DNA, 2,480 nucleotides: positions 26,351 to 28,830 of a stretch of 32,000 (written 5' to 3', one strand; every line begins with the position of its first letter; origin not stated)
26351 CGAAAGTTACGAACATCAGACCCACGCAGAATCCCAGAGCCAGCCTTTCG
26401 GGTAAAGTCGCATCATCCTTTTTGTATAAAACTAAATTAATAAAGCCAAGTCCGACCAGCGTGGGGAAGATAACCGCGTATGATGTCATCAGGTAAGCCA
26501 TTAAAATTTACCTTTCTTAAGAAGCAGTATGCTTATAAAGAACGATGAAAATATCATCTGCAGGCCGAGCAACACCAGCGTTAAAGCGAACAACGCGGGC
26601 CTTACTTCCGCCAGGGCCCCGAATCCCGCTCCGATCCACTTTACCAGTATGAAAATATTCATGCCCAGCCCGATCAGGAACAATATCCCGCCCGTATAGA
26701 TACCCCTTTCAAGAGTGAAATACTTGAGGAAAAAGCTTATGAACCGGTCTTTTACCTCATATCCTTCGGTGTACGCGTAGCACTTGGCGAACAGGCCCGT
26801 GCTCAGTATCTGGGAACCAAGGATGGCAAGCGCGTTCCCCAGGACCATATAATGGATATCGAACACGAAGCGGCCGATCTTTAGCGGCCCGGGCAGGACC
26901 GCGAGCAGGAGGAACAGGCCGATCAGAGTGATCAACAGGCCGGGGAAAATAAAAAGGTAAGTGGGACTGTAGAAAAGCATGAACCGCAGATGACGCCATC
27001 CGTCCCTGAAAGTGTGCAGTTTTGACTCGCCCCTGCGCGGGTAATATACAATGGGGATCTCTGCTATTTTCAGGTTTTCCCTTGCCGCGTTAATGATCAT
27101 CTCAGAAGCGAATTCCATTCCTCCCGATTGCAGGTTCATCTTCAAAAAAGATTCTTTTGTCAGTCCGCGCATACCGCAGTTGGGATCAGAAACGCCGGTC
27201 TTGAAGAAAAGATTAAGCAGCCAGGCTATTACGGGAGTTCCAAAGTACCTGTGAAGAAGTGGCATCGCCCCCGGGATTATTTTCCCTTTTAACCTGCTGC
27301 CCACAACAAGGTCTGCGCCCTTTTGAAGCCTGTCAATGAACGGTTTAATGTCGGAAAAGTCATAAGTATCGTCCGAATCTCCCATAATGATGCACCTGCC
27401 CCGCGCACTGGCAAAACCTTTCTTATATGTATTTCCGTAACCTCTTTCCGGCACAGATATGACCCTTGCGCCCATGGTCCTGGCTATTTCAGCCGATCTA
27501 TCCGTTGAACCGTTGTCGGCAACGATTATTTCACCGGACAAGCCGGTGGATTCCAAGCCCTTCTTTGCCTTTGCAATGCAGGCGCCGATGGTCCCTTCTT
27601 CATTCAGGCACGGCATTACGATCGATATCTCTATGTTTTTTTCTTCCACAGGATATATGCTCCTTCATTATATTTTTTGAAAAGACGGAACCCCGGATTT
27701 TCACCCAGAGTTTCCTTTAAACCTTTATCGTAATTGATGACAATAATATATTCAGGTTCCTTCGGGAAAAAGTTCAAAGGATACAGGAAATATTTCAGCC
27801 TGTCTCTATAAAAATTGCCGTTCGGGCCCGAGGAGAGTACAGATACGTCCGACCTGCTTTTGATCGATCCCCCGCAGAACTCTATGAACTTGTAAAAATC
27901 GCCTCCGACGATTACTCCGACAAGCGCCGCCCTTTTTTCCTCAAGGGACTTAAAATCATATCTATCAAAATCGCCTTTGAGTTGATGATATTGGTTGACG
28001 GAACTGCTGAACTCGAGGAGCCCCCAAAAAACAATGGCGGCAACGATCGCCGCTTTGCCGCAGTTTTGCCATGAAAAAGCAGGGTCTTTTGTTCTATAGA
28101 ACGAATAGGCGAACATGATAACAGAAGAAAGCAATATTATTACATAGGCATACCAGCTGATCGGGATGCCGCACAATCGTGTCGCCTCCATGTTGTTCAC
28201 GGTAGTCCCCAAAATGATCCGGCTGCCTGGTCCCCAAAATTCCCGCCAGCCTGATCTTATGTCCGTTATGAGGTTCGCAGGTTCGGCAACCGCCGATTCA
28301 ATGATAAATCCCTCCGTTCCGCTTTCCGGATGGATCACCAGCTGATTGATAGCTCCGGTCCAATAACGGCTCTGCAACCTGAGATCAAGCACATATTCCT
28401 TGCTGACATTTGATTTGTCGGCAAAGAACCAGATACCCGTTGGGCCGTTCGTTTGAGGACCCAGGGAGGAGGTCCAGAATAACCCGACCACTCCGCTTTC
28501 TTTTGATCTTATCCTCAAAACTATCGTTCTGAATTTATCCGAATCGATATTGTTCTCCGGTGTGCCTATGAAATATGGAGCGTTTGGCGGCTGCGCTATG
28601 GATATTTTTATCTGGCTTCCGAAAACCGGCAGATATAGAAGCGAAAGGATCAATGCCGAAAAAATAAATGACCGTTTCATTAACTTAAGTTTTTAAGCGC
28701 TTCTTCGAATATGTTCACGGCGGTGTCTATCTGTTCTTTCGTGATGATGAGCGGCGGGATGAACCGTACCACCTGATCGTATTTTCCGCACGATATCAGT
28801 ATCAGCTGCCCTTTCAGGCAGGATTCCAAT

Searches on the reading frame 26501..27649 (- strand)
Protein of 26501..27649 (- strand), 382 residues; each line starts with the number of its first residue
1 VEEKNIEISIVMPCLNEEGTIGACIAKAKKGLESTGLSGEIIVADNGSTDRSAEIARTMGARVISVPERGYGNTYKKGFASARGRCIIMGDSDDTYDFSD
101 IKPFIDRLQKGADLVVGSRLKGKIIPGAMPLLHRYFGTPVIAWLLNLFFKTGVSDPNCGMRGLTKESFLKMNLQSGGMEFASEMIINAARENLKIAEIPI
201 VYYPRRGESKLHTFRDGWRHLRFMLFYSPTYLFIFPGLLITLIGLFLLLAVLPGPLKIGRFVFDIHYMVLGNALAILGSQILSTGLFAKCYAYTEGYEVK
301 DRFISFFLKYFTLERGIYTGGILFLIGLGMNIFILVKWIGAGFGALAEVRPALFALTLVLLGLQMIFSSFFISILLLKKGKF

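Call 6: search_protein_families(library=pfam, proteins=[window:26501-27649:-], max_evalue=0.1)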
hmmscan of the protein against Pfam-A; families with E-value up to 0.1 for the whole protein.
window:26501-27649:- (382 aa): 1 family
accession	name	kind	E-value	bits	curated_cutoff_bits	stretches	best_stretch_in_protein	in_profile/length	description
PF00535.33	Glycos_transf_2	-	2.6e-25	89.7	23.3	1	9-167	1-163/168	Glycosyl transferase family 2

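Call 8: search_protein_families(library=ncbifam, proteins=[window:26501-27649:-], max_evalue=0.01)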
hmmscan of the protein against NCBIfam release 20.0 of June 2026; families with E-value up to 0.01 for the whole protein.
window:26501-27649:- (382 aa): 15 families
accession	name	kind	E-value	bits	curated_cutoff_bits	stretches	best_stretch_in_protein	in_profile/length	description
TIGR04182.1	glyco_TIGR04182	equivalog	2.7e-41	141.9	325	1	7-289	1-280/293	S-layer glycoprotein N-glycosyltransferase AglJ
NF041391.1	DPhHxTase_Halo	equivalog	1.2e-27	96.2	375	1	14-218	3-199/213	dolichyl-phosphate hexose transferase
NF058614.1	PPMAGASynPpgS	equivalog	2.3e-19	69.7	370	1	9-203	3-198/226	polyprenyl-phospho-N-acetylgalactosaminyl synthase PpgS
NF010496.0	PRK13915.1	equivalog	4.2e-14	52.3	262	1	4-93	29-126/307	glucosyl-3-phosphoglycerate synthase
TIGR04283.1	glyco_like_mftF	equivalog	9.4e-12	45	182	1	8-89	1-78/221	TIGR04283 family arsenosugar biosynthesis glycosyltransferase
NF007986.1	PRK10714.1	equivalog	3.7e-08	32.7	529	1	7-286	7-288/316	undecaprenyl-phosphate 4-deoxy-4-formamido-L-arabinose transferase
NF007482.0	PRK10073.1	equivalog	1.4e-06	27.6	423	1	2-95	2-97/334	glycosyltransferase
NF047588.1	GlcsyltransPgfSStrep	equivalog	1.6e-05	24.3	500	1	7-120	2-122/308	glycosyltransferase PgfS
TIGR03937.1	PgaC_IcaA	equivalog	3.7e-05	22.8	422.3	1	5-111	44-153/407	poly-beta-1,6-N-acetyl-D-glucosamine synthase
NF038302.1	EPS_HpsE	equivalog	5.8e-05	22.2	300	1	6-90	1-85/307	hormogonium polysaccharide biosynthesis glycosyltransferase HpsE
TIGR03965.1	mycofact_glyco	equivalog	0.00054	19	280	1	5-93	73-164/467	mycofactocin biosynthesis glycosyltransferase MftF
TIGR04009.1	wcaE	equivalog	0.001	18.4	369.2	1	32-113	27-111/248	colanic acid biosynthesis glycosyltransferase WcaE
NF047683.1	TeichurnBiosyTuaG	equivalog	0.0012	18.6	400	1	1-100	1-103/252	teichuronic acid biosynthesis protein TuaG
NF041875.1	EPS_EpsD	equivalog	0.0013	18.2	370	1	8-116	1-112/325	exopolysaccharide biosynthesis glycosyltransferase EpsD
TIGR03111.1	glyc2_xrt_Gpos1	hypoth_equivalog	0.0024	16.7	363.95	1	6-113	49-161/439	TIGR03111 family XrtG-associated glycosyltransferase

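Call 41: search_solved_structures(query=window:26501-27649:-, max_evalue=0.001)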
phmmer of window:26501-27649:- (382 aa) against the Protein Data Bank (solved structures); distinct sequences matched with E-value up to 0.001: 17.
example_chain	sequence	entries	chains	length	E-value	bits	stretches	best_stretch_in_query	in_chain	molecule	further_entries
5mlz_A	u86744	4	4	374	3.1e-13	52.6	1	5-224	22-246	Dolichol monophosphate mannose synthase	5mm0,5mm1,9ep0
9omm_A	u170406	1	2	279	4.9e-10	42.1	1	6-120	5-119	Glycosyltransferase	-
9omh_A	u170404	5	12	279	4.9e-10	42.1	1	6-120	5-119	Glycosyltransferase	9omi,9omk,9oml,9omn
9omj_A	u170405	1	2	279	6.1e-10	41.7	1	7-120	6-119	Glycosyltransferase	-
9bhc_C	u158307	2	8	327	2.4e-08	36.5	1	7-289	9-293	Undecaprenyl-phosphate 4-deoxy-4-formamido-L-arabinose transferase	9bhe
8vxh_A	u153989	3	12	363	3.4e-08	36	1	7-289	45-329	Undecaprenyl-phosphate 4-deoxy-4-formamido-L-arabinose transferase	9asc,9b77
7pdo_A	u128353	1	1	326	4.6e-07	32.3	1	7-93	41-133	Glucosyl-3-phosphoglycerate synthase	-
7p5l_A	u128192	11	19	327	4.6e-07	32.3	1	7-93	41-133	Glucosyl-3-phosphoglycerate synthase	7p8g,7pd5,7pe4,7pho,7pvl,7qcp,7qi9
3ckj_A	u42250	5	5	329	1e-06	31.2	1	7-93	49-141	Putative uncharacterized protein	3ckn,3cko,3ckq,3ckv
9hwj_A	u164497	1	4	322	2.3e-06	30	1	7-287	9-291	Undecaprenyl-phosphate 4-deoxy-4-formamido-L-arabinose transferase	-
4y6n_A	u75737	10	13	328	1.1e-05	27.7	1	7-93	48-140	Glucosyl-3-phosphoglycerate synthase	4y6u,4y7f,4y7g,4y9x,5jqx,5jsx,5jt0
4ddz_A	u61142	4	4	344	1.1e-05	27.7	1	7-93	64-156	GLUCOSYL-3-PHOSPHOGLYCERATE SYNTHASE (GpgS) | Glucosyl-3-phosphoglycerate synthase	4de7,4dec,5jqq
3e25_A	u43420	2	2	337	1.2e-05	27.6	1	7-93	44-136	Putative uncharacterized protein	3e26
3f1y_A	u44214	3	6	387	3.2e-05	26.2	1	3-108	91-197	Mannosyl-3-phosphoglycerate synthase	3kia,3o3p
5eke_A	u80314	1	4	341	0.00049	22.3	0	5-119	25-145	Uncharacterized glycosyltransferase sll0501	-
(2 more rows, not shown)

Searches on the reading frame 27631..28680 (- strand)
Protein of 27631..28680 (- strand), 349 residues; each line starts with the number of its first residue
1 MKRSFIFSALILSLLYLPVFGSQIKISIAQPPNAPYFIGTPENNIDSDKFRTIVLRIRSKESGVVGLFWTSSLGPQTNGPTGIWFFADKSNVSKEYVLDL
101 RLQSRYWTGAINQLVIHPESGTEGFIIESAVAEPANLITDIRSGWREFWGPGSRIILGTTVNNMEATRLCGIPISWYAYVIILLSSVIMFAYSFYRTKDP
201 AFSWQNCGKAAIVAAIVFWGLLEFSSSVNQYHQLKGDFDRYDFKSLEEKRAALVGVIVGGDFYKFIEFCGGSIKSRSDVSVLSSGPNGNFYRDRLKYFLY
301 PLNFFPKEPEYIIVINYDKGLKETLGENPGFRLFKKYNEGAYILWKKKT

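Call 6: search_protein_families(library=pfam, proteins=[window:27631-28680:-], max_evalue=0.1)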
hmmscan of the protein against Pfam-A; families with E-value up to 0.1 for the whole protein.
window:27631-28680:- (349 aa): 1 family
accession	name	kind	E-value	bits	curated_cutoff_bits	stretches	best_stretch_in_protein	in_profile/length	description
PF02690.20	Na_Pi_cotrans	-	0.066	13.7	29.1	0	154-221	72-132/137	Na+/Pi-cotransporter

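Call 8: search_protein_families(library=ncbifam, proteins=[window:27631-28680:-], max_evalue=0.01)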
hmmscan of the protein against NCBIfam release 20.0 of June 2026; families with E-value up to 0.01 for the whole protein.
window:27631-28680:- (349 aa): 0 families
